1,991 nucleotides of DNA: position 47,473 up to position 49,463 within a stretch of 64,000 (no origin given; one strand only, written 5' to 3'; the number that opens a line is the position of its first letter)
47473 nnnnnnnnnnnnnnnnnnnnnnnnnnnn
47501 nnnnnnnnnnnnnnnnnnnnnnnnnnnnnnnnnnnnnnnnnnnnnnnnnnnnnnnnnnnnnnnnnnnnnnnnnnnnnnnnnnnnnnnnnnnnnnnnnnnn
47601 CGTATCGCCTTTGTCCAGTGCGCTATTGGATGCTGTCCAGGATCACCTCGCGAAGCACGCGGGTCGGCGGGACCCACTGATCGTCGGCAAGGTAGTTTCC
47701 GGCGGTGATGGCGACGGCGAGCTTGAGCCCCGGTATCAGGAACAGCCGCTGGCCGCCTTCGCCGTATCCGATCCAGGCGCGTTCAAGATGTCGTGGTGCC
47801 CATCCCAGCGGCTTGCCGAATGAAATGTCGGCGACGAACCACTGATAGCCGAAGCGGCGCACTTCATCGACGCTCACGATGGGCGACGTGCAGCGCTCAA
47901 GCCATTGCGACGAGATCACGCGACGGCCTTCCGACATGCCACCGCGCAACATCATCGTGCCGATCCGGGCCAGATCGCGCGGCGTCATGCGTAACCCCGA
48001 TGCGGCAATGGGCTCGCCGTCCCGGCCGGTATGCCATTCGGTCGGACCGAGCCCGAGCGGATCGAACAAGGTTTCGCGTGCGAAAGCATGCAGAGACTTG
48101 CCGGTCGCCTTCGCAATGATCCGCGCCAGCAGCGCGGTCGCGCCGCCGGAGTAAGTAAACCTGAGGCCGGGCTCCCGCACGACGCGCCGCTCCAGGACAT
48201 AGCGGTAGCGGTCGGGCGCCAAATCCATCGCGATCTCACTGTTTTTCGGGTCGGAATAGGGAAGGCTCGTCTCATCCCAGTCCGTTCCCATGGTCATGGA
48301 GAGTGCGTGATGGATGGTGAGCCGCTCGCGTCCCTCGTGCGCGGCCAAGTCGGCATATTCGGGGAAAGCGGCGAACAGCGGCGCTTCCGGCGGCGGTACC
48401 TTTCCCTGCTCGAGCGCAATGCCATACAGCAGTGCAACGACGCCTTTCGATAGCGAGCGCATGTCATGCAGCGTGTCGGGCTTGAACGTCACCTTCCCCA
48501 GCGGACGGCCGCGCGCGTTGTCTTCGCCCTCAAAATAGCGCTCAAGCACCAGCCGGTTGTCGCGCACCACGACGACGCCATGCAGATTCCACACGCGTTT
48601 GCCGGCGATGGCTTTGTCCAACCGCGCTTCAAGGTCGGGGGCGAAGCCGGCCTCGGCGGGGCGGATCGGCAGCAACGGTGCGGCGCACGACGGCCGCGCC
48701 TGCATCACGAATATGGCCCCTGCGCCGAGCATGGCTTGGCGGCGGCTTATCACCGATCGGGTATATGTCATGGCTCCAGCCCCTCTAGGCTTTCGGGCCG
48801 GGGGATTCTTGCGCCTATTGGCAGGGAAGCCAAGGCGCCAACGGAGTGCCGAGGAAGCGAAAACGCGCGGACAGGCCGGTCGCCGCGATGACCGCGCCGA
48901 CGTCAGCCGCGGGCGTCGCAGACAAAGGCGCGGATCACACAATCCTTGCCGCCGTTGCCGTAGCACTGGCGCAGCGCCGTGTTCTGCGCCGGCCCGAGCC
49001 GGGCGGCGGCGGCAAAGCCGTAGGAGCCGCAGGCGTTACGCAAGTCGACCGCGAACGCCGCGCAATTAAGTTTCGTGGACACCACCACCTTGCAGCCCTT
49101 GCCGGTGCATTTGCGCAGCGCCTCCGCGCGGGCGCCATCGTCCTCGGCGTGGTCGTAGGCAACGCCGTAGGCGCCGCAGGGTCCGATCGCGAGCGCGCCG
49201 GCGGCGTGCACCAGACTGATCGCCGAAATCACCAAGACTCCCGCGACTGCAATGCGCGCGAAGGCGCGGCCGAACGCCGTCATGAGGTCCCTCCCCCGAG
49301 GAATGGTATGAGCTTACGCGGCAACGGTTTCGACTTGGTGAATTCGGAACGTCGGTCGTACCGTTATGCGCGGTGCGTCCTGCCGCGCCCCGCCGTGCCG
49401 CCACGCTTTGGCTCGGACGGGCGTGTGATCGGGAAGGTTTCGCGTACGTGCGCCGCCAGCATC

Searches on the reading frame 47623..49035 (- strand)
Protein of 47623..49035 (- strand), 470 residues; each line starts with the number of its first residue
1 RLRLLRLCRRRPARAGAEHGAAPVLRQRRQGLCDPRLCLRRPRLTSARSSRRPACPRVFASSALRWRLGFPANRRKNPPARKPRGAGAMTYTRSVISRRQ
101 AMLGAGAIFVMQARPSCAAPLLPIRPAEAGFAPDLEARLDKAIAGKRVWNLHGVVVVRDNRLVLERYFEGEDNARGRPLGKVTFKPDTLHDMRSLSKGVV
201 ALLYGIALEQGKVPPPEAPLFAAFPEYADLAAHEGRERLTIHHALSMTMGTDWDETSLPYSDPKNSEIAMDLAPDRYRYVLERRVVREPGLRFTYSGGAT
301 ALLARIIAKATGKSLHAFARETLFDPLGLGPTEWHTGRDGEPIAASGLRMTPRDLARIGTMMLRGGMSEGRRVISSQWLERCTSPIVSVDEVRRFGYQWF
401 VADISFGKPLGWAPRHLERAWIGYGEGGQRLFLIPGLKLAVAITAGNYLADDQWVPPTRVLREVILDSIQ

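Call 66: search_protein_families(library=pfam, max_evalue=0.001, proteins=[window:47623-49035:-])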
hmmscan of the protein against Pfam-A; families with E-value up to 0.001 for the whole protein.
window:47623-49035:- (470 aa): 1 family
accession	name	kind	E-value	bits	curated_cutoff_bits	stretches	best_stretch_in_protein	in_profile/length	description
PF00144.29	Beta-lactamase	-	1.1e-32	114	27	1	154-444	19-307/329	Beta-lactamase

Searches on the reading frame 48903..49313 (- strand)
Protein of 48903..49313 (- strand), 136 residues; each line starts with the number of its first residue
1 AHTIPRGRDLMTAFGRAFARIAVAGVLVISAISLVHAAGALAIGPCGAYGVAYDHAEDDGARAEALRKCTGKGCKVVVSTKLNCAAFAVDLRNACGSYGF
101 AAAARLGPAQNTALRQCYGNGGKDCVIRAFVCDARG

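Call 66: search_protein_families(library=pfam, max_evalue=0.001, proteins=[window:48903-49313:-])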
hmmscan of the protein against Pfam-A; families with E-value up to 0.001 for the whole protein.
window:48903-49313:- (136 aa): 1 family
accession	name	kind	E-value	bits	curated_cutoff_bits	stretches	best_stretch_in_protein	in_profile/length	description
PF13827.11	DUF4189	-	6.5e-18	65.6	25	1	39-132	2-97/97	Domain of unknown function (DUF4189)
